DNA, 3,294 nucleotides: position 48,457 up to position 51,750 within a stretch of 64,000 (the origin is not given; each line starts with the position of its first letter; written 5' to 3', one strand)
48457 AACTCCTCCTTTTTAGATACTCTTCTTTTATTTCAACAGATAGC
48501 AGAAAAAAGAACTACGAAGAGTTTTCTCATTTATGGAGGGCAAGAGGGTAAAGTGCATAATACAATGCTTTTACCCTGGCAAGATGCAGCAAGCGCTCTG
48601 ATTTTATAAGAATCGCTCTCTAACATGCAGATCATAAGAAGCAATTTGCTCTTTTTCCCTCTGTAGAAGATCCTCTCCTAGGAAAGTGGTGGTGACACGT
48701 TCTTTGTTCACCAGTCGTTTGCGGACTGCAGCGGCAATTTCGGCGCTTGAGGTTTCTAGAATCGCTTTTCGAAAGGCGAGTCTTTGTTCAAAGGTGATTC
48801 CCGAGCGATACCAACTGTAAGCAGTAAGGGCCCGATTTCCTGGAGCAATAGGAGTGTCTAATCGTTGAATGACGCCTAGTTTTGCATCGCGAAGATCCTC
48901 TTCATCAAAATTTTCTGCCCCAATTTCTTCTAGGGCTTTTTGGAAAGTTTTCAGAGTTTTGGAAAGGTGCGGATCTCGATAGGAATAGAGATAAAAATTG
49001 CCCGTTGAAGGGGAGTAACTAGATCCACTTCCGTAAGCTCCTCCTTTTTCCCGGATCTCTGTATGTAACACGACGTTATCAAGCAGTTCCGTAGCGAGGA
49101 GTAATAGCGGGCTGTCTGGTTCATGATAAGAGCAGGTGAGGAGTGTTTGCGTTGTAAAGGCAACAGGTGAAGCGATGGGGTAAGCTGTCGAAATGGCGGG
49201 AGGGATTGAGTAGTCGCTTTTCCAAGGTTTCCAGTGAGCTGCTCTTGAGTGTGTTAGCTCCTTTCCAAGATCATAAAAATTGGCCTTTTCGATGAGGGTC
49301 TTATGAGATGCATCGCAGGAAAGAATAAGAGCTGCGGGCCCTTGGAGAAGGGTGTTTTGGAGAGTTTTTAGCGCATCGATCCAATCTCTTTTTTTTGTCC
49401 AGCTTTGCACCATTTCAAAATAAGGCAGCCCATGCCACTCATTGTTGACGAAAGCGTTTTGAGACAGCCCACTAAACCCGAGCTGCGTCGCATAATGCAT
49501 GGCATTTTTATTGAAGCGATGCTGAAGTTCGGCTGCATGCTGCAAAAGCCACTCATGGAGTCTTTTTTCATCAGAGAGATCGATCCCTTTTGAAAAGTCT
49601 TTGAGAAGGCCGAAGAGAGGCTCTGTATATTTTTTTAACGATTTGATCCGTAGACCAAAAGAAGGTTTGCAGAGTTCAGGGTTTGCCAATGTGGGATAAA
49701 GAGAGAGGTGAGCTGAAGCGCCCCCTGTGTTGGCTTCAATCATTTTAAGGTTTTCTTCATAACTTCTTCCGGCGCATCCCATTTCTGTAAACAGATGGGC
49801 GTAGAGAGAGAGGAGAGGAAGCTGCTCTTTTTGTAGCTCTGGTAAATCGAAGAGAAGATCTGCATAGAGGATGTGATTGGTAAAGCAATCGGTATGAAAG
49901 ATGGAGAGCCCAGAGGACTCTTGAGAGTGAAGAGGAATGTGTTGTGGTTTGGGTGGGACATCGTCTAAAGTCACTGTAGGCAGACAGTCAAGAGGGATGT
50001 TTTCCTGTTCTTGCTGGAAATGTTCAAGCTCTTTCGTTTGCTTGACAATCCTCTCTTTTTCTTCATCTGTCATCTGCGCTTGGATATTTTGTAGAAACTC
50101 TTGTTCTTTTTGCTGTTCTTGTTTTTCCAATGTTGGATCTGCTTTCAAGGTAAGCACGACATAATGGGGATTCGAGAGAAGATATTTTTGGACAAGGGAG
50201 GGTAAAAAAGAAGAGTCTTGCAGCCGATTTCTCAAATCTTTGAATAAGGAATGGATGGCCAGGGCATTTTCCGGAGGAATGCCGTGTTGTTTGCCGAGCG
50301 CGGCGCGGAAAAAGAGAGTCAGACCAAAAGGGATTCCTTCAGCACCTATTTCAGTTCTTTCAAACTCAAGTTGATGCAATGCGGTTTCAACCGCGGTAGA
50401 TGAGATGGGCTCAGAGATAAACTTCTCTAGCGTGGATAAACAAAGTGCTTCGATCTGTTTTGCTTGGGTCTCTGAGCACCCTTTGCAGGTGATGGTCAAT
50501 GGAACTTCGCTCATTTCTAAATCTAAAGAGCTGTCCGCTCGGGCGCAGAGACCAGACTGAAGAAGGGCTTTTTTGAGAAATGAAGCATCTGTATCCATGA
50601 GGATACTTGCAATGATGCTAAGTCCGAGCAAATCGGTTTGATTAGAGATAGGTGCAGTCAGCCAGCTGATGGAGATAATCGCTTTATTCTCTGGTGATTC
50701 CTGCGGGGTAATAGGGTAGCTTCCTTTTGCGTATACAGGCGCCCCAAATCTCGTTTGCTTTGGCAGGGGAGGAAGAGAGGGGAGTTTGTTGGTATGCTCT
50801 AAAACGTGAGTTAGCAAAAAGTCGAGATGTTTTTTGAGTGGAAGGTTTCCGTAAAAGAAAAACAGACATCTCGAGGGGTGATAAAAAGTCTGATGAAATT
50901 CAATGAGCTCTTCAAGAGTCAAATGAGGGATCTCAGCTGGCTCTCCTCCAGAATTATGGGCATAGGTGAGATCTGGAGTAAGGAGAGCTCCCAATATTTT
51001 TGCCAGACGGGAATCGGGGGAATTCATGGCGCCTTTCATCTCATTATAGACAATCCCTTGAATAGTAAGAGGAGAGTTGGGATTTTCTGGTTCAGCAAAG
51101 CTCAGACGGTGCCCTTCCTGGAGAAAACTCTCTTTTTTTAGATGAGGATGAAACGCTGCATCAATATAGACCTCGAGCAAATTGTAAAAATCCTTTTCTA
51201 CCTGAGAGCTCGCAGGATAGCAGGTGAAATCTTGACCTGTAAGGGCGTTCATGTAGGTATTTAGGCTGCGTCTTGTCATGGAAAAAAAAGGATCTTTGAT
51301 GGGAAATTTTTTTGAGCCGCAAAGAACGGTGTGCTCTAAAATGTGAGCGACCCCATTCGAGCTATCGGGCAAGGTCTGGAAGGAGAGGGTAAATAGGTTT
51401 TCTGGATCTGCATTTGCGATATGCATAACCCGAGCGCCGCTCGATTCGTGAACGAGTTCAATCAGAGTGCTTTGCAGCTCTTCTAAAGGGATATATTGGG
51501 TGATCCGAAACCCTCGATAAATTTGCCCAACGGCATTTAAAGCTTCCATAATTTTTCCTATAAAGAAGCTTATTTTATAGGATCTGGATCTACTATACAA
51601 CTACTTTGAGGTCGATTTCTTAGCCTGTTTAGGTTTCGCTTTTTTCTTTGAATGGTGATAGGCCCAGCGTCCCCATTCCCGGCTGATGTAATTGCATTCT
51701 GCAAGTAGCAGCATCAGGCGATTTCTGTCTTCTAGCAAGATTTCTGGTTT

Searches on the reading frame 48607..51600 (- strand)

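Call 23: search_protein_families(library=pfam, proteins=[window:48607-51600:-], max_evalue=0.001)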
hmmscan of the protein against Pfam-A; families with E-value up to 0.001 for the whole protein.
window:48607-51600:- (998 aa): 4 families
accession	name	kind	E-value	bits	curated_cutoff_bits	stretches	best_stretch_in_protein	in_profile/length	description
PF08367.16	M16C_assoc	-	3.1e-59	200.6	25.3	1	485-732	1-250/252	Peptidase M16C associated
PF05193.26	Peptidase_M16_C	-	2.3e-36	125.8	23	2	227-411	2-181/181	Peptidase M16 inactive domain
PF22516.1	PreP_C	-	1.3e-21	77.4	27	1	837-956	34-152/173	PreP C-terminal domain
PF00675.25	Peptidase_M16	-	3.9e-07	30.5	22.3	1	79-159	28-105/149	Insulinase (Peptidase family M16)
